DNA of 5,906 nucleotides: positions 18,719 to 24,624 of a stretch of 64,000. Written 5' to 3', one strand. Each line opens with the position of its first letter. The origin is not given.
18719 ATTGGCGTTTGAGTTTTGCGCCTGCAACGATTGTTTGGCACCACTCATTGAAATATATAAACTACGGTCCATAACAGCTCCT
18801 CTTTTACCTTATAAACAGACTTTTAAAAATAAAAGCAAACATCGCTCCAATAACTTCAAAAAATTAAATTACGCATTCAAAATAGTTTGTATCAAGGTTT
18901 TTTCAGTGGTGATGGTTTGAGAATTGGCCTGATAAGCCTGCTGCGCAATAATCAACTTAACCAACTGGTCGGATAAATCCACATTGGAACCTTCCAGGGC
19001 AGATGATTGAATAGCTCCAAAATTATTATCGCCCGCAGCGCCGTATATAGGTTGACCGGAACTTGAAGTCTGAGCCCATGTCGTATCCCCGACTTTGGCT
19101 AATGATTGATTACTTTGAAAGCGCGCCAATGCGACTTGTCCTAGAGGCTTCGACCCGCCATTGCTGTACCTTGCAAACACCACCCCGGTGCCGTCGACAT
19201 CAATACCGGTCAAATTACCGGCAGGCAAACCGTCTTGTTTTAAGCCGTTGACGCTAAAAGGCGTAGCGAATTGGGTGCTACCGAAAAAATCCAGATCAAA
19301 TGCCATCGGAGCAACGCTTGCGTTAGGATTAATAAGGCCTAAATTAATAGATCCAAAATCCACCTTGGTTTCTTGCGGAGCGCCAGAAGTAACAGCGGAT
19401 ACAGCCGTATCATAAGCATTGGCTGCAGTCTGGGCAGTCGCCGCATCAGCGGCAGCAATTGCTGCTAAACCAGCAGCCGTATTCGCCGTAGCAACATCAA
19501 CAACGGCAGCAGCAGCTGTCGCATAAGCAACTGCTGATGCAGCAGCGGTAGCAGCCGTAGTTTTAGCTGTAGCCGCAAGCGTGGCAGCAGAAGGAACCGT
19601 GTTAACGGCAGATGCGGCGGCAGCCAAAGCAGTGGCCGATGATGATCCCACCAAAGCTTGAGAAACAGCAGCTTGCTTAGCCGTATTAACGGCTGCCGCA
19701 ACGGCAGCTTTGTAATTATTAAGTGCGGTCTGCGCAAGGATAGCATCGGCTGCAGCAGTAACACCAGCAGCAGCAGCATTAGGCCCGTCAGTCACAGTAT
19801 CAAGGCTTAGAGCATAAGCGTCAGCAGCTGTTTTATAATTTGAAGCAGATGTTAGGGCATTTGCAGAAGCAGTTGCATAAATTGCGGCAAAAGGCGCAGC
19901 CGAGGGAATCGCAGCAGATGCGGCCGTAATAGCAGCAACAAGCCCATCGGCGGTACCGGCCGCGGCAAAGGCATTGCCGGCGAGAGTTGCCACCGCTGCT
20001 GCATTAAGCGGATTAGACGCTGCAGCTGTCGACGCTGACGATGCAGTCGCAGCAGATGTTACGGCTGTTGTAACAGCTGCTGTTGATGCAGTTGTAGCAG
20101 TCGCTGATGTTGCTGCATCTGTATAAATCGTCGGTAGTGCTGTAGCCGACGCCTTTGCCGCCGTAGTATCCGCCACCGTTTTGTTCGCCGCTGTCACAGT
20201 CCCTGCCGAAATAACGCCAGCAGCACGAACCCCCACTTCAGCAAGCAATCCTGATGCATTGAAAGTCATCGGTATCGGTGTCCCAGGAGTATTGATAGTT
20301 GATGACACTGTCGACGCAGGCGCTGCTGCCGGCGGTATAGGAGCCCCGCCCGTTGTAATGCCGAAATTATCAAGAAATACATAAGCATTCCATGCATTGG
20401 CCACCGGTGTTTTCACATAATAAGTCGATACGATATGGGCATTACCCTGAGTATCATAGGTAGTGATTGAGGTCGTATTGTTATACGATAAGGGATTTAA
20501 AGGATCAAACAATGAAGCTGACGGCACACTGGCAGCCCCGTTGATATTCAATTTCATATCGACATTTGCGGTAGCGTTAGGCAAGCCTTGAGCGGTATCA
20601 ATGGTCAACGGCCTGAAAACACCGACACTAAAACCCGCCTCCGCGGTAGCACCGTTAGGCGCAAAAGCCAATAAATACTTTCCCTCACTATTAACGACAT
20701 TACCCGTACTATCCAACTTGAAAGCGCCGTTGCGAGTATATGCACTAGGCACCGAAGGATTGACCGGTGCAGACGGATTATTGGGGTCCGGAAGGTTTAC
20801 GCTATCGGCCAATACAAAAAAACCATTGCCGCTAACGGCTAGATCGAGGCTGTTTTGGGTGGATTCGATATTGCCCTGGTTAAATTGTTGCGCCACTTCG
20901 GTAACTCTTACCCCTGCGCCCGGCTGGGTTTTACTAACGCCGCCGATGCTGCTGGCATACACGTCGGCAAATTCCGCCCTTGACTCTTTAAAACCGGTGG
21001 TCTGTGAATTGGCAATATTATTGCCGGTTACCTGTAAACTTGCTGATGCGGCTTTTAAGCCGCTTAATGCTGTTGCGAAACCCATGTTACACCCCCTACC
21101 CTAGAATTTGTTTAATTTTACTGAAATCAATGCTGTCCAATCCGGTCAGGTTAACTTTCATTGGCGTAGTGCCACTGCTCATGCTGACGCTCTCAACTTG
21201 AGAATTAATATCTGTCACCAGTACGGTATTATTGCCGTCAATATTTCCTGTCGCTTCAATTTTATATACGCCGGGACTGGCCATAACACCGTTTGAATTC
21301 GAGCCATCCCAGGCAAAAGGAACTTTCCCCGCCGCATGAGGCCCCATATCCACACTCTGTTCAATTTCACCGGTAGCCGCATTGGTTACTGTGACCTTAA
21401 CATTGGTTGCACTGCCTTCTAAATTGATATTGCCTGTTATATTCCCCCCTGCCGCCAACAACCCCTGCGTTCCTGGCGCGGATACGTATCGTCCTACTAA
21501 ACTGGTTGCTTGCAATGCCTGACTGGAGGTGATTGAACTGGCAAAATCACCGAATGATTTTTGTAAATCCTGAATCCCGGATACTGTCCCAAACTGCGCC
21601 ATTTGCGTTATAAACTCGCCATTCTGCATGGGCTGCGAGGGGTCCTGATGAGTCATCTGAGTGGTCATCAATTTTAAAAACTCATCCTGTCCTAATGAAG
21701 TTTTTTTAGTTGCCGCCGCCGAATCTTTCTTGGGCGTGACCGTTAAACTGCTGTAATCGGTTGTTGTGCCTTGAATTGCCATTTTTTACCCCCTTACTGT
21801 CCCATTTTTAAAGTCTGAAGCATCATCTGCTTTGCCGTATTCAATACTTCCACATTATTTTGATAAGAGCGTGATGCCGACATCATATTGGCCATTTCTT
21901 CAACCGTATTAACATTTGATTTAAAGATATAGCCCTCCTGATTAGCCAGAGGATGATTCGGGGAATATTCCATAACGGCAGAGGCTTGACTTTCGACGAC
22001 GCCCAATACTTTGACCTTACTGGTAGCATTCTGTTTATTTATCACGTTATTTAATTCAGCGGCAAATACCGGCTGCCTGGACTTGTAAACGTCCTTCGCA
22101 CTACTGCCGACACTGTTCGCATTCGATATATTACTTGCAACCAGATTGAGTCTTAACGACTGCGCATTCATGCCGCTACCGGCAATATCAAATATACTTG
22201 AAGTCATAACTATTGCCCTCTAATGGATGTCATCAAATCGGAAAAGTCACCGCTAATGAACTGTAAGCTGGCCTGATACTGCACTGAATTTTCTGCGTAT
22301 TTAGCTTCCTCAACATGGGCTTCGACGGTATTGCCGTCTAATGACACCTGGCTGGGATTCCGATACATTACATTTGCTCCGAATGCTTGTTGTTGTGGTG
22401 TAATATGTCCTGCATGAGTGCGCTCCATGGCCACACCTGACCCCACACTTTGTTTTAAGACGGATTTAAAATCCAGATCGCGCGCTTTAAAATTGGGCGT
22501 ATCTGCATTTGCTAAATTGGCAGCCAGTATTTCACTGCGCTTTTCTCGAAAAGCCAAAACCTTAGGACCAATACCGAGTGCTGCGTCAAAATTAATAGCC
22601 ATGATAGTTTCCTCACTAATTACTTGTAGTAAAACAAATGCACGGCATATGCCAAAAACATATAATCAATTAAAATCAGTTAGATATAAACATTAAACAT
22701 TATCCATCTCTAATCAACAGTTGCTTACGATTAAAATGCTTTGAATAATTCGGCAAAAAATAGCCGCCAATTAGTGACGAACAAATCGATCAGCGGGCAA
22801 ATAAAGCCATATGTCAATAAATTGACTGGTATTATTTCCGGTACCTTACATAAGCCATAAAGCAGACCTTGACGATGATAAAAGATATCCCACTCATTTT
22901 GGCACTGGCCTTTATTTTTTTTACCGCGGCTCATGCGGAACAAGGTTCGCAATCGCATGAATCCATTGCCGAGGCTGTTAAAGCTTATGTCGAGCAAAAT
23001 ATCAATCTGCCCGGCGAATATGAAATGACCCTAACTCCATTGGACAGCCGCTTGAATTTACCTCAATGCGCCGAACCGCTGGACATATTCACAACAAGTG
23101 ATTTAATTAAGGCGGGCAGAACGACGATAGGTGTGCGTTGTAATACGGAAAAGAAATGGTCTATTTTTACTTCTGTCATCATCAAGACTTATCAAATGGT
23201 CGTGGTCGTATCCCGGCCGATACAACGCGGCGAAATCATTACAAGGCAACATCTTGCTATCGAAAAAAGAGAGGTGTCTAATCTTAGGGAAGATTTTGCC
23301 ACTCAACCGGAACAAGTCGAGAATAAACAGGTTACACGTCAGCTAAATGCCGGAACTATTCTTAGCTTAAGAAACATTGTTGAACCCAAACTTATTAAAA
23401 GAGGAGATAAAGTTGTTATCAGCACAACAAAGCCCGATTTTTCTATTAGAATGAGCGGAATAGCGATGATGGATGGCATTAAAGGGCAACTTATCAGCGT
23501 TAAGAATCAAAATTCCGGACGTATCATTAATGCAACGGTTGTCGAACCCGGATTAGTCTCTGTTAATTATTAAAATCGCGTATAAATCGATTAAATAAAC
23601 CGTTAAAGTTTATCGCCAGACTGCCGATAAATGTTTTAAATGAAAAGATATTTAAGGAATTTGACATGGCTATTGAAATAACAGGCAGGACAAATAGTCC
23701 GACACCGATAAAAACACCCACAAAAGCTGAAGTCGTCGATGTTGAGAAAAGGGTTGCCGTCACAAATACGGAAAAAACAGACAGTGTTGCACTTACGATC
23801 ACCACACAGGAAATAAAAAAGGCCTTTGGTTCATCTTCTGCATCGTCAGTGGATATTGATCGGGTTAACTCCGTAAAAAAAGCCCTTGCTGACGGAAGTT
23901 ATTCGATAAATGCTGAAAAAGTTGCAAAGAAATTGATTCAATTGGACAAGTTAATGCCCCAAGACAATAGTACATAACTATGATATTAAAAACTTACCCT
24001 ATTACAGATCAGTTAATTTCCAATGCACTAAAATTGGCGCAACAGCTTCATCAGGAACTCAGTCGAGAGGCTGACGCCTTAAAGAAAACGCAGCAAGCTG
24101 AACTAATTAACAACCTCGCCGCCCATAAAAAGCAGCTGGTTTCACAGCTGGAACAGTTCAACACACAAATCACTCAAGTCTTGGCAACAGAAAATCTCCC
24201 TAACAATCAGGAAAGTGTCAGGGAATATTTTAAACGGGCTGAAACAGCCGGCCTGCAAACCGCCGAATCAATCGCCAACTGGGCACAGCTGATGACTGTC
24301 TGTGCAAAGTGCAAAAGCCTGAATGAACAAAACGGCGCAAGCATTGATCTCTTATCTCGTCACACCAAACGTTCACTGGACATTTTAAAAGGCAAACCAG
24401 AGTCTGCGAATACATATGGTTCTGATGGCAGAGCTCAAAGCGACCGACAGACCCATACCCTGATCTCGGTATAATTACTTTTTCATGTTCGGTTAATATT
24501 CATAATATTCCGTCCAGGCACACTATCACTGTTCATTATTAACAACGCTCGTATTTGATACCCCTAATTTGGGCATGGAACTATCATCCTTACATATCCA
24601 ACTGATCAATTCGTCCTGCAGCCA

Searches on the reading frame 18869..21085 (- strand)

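Call 75: search_protein_families(library=pfam, max_evalue=0.0001, proteins=[window:18869-21085:-])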
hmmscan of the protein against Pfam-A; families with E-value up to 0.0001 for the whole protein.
window:18869-21085:- (738 aa): 3 families
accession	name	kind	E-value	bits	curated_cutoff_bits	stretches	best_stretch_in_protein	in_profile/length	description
PF07559.19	FlgE_D2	-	3.5e-20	73.4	22.7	1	181-346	2-129/142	Flagellar basal body protein FlaE D2 domain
PF06429.18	Flg_bbr_C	-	4.9e-14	52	23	1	693-737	1-45/46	Flagellar basal body rod FlgEFG protein C-terminal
PF22692.1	LlgE_F_G_D1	-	4.3e-08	33.6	27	1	83-159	1-44/64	Flagellar hook protein FlgE/F/G D1 domain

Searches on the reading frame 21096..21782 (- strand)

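Call 75: search_protein_families(library=pfam, max_evalue=0.0001, proteins=[window:21096-21782:-])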
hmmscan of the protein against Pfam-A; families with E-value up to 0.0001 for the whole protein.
window:21096-21782:- (228 aa): 3 families
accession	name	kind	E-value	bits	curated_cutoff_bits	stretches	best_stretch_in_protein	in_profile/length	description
PF03963.19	FlgD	-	2.2e-22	79.5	27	1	7-77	3-73/75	Flagellar hook capping protein - N-terminal region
PF13860.13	FlgD_ig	-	1.1e-15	57.8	27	1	112-180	9-76/79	FlgD Ig-like domain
PF13861.12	FLgD_tudor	-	2.9e-13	50.2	26.9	1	87-224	1-58/58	FlgD Tudor-like domain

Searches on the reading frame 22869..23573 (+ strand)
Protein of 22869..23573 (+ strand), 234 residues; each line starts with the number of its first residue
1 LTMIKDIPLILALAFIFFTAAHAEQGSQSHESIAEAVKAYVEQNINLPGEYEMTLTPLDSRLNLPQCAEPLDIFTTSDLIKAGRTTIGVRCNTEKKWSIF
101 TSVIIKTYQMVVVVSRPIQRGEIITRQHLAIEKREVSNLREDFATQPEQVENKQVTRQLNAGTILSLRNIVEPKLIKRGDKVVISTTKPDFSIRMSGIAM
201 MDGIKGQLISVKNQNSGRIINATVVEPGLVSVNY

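Call 75: search_protein_families(library=pfam, max_evalue=0.0001, proteins=[window:22869-23573:+])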
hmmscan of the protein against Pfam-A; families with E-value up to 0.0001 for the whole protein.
window:22869-23573:+ (234 aa): 3 families
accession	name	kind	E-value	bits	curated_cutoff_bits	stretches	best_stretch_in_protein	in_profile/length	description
PF13144.11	ChapFlgA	-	5e-32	111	23.8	1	111-232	3-122/122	Chaperone for flagella basal body P-ring formation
PF17656.6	ChapFlgA_N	-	8e-13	49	27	1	34-103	2-73/77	FlgA N-terminal domain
PF08666.17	SAF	-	4e-09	37.3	21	1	111-170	3-62/63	SAF domain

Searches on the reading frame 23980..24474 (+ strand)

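Call 75: search_protein_families(library=pfam, max_evalue=0.0001, proteins=[window:23980-24474:+])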
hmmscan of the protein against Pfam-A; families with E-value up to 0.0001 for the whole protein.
window:23980-24474:+ (164 aa): 1 family
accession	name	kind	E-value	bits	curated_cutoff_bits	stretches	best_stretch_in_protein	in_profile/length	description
PF05130.17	FlgN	-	3.9e-19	70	30.5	1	11-153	8-146/147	FlgN protein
